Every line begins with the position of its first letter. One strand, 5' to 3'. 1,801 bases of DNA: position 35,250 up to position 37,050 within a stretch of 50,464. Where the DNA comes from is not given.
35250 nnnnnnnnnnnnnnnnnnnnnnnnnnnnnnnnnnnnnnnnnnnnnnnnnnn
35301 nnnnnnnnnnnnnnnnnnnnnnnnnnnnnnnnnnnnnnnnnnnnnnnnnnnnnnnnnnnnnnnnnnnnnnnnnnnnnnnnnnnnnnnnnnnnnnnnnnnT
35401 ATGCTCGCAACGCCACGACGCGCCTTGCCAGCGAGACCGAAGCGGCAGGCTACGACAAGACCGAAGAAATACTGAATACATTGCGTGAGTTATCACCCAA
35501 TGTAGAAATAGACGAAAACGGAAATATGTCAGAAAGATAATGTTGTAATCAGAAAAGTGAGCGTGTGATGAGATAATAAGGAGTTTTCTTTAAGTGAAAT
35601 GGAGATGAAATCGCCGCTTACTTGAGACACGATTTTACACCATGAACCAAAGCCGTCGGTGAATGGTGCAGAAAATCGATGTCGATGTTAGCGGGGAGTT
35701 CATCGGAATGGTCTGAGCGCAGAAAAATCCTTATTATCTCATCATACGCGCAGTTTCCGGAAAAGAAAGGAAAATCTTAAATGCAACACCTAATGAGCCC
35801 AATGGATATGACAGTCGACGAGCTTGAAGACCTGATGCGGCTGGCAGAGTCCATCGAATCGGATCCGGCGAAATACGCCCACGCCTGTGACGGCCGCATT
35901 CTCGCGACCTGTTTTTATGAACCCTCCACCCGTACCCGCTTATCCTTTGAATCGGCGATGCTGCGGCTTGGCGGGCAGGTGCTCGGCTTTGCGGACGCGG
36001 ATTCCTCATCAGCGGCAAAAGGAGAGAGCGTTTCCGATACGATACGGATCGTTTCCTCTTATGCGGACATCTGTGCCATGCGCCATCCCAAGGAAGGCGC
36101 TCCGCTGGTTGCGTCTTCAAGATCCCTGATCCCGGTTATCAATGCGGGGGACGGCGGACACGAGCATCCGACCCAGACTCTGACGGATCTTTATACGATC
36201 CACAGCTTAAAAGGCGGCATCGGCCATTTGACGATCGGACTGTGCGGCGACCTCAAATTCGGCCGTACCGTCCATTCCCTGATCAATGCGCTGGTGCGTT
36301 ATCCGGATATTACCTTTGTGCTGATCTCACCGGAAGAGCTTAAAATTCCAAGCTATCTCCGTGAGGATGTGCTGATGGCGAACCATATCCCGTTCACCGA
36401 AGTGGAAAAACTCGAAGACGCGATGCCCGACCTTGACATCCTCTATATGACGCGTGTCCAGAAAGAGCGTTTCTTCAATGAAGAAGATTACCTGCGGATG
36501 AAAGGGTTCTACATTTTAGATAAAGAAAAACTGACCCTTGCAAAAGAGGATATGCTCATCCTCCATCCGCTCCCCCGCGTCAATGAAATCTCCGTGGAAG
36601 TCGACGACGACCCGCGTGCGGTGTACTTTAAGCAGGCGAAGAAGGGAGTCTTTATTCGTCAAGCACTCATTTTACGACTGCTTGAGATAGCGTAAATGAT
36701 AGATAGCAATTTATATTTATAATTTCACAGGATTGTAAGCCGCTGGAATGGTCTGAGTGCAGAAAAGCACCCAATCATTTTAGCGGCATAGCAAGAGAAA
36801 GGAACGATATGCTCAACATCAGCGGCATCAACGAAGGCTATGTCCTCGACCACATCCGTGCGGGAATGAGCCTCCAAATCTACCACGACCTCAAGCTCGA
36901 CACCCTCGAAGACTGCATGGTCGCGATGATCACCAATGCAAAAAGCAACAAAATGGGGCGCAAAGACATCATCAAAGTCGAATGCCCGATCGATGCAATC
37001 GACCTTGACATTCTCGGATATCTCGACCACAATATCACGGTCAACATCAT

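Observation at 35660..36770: Repeated 5'-UTR motif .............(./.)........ before both pyrB and pyrI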

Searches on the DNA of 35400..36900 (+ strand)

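Call 4: search_rna_families(source=window, start=35400, end=36900, threshold=evalue, max_evalue=10, show_alignments=5)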
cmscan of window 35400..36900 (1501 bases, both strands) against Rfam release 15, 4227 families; matches with E-value up to 10: 2.
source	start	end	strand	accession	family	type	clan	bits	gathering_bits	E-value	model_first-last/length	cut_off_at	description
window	35558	35620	+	RF00133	SNORD33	Gene; snRNA; snoRNA; CD-box;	CL00054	18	44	6.4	1-85/85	no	Small nucleolar RNA Z195/SNORD33/SNORD32 family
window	35718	35751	-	RF00339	snoR60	Gene; snRNA; snoRNA; CD-box;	CL00074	16.4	40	5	1-72/72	no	Small nucleolar RNA snoR60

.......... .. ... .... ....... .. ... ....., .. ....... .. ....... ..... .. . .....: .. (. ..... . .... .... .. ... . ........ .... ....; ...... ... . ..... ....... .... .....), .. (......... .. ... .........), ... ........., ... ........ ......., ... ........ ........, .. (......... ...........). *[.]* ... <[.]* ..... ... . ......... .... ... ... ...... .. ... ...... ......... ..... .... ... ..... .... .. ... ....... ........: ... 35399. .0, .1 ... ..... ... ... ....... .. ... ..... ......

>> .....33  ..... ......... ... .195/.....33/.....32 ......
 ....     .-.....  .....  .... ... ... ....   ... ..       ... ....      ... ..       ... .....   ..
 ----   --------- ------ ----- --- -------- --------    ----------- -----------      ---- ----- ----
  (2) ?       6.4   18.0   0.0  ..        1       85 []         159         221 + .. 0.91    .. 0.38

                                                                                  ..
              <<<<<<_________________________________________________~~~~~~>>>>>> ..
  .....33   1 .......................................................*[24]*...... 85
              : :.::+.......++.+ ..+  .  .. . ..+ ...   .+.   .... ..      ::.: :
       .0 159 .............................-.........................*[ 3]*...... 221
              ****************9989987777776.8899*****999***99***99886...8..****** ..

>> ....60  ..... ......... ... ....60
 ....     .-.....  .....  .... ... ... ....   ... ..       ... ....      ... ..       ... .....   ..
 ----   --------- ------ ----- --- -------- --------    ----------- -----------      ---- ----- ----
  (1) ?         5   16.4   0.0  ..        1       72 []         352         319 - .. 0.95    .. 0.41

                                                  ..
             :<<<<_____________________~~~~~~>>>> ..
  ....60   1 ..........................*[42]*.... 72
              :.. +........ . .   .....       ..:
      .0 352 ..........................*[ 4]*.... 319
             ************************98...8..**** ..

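Call 31: search_dna_similar(query=window:35541-35780:+, collection=phages, mode=distant, max_evalue=1)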
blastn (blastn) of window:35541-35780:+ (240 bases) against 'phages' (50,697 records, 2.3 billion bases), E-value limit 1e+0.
No match.

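Call 32: search_dna_similar(query=window:35541-35780:+, collection=plasmids, mode=distant, max_evalue=1)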
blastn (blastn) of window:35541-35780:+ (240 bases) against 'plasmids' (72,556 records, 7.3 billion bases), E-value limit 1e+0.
No match.

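Call 50: build_rna_model(alignment_id=A2)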
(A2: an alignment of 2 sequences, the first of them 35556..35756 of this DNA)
Model R1 built from alignment A2 (2 sequences, 205 columns); structure: RNAalifold consensus.
model positions 205; base pairs 67; branch points 0; effective number of sequences 0.74; information 0.591 bits per position. Calibrated on 0.2 Mb of random sequence (short: E-values are rough).
structure used (alignment columns):
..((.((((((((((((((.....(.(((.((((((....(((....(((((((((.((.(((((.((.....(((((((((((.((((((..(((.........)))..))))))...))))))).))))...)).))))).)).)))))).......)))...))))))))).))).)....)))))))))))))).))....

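Call 52: search_with_rna_model(model_id=R1, sources=[window, L001, L002, L005, L006, L007, L008, L009, L010, L011, L012, L013, L014, L015, L016, L017, L018, L019, L020, L021, L022, L023, L024, L025, L026, L027, L028, L029, L030, L031, L032, L033, L034, L035, L036, L037, L038, L039, L040, L041, L042, L043, L044, L045, L046, L047, L048, L049, L050, L051, L052, L053, L054, L055, L056, L057, L058, L059, L060, L061, L062, L063, L064, L065, L066, L067, L068, L069, L070, L071, L072, L073, L074, L075, L076, L077, L078, L079, L080, L083, L085, L086, L087, L088, L089, L090, L091, L092, L093, L094, L095, L096, L097, L098, L099, L100, L101, L102, L103], max_evalue=10, show_alignments=0)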
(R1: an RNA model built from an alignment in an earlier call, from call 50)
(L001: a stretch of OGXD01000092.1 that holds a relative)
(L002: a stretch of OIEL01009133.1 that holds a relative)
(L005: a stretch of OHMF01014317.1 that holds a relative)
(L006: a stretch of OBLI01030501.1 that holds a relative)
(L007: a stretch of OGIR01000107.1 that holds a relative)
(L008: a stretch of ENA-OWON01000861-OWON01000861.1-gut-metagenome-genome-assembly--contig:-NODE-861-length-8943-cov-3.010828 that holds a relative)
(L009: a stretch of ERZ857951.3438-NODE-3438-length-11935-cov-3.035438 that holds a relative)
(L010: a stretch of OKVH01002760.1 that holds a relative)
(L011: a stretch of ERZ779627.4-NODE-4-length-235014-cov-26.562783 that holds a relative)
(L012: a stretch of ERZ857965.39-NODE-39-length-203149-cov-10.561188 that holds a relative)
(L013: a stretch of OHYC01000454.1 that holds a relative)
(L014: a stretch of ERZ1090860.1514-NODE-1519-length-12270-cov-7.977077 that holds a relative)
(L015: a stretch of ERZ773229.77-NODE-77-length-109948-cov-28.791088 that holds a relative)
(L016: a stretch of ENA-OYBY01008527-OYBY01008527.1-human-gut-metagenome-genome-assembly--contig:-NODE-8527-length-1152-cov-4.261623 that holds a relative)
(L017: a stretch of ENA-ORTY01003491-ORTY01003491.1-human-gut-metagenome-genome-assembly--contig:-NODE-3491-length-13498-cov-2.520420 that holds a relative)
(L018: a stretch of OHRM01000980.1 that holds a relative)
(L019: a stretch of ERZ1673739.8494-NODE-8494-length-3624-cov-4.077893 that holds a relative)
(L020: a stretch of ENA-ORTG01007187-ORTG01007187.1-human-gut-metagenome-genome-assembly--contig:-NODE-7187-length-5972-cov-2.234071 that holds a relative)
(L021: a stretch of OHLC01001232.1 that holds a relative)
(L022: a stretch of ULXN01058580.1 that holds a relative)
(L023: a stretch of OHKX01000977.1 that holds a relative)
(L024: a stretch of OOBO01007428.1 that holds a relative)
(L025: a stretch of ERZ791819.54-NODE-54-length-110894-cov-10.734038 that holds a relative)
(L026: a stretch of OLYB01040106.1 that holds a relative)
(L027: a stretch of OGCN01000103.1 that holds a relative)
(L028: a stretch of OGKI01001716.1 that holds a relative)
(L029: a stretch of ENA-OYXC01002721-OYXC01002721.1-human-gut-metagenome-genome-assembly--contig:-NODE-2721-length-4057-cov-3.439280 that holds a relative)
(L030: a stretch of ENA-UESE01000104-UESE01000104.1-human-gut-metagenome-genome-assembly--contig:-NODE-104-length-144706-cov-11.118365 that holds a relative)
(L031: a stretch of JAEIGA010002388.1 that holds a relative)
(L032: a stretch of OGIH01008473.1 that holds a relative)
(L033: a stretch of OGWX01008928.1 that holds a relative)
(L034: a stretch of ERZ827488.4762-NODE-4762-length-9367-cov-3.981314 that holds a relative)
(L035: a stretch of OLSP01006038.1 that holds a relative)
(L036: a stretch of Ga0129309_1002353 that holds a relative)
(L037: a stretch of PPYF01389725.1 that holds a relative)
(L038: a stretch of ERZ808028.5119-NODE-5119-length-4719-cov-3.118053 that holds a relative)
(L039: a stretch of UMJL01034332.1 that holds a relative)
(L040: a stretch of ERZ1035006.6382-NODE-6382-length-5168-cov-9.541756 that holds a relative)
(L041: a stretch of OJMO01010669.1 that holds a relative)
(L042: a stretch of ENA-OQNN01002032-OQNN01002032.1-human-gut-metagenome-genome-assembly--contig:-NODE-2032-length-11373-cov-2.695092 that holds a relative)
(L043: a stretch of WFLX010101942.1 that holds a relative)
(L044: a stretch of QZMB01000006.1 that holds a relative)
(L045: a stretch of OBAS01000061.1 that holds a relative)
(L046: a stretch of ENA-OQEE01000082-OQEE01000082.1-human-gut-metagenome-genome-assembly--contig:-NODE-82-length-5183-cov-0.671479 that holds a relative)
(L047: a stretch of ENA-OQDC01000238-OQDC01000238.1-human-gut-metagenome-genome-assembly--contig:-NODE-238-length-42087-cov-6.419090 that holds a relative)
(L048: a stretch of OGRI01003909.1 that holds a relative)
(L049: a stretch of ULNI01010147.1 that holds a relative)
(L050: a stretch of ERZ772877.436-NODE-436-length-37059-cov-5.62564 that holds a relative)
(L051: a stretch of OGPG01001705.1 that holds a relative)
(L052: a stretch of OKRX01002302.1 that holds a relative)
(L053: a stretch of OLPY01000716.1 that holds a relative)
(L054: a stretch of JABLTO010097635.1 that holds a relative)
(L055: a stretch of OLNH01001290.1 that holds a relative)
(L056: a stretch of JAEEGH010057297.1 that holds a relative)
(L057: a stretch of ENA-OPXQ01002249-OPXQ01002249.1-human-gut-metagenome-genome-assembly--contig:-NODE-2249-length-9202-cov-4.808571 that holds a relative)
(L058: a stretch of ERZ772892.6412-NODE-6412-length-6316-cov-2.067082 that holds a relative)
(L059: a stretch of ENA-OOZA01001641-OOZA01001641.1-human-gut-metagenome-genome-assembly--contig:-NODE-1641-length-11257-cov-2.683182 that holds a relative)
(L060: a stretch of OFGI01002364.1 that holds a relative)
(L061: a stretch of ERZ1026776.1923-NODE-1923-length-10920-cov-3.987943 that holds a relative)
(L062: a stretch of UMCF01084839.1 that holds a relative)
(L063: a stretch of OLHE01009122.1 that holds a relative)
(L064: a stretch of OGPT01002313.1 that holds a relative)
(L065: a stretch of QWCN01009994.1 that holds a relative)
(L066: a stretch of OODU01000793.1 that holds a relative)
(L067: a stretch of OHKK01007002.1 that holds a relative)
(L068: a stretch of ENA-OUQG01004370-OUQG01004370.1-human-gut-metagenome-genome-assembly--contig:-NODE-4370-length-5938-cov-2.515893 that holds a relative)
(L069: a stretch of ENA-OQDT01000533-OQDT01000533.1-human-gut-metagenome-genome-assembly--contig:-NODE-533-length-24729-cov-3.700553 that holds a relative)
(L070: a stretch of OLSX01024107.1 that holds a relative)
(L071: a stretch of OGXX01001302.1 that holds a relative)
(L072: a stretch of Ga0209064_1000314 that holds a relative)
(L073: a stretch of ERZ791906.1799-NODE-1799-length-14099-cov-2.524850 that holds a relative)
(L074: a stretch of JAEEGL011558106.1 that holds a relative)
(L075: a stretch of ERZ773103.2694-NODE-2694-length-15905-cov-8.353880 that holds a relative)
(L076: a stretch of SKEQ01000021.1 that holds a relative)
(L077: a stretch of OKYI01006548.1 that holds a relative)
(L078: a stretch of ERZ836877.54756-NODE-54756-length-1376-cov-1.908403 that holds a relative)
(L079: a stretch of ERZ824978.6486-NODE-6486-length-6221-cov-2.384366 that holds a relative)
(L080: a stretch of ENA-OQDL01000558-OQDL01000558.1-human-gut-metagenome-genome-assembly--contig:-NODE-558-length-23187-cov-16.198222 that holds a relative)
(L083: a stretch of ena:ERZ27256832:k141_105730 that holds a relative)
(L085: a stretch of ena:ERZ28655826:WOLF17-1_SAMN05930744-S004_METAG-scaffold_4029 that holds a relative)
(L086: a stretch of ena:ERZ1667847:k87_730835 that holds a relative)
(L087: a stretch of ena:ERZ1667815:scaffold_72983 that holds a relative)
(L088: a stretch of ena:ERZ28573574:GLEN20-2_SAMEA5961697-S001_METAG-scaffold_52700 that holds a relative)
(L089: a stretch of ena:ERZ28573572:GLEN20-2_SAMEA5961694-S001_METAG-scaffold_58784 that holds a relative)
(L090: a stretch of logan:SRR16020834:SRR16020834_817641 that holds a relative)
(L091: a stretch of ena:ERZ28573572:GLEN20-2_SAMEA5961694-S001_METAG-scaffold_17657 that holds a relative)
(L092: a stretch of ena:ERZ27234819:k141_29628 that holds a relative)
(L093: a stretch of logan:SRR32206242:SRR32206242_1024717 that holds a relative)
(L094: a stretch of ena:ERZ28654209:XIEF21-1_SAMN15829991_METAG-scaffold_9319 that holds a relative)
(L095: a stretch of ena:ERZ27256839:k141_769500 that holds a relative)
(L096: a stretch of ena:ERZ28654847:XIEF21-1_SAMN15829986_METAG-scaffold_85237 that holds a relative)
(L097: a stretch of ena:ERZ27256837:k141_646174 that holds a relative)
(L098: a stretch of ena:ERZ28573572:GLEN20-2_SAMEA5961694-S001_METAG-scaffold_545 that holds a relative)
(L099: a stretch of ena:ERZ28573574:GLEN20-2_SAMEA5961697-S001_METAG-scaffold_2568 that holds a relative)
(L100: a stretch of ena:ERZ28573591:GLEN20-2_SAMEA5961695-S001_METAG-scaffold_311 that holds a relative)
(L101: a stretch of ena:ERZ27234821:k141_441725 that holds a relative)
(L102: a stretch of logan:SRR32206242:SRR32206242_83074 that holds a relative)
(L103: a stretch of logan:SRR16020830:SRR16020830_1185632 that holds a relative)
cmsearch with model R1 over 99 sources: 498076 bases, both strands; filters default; matches with E-value up to 10: 13.
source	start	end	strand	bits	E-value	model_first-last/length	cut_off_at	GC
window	35556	35756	+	236.7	3.2e-56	1-205/205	no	0.43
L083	2776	2976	+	236.7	3.2e-56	1-205/205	no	0.43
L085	2695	2893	+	230.5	1.1e-54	1-205/205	no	0.45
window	35554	35754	-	84.5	1.2e-18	1-205/205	no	0.43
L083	2774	2974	-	84.5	1.2e-18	1-205/205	no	0.43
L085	2693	2891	-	63.1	2.3e-13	1-205/205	no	0.44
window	36734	36794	+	31.5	1.5e-05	1-205/205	no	0.48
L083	3954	4014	+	31.5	1.5e-05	1-205/205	no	0.48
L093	1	59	+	31.1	1.9e-05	146-205/205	5'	0.42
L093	1067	1124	+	21.6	0.0041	1-60/205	3'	0.43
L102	1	59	+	20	0.01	146-205/205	5'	0.46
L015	3869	3910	-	15.5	0.13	1-205/205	no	0.36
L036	3797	3872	-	8.1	9.1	1-205/205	no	0.59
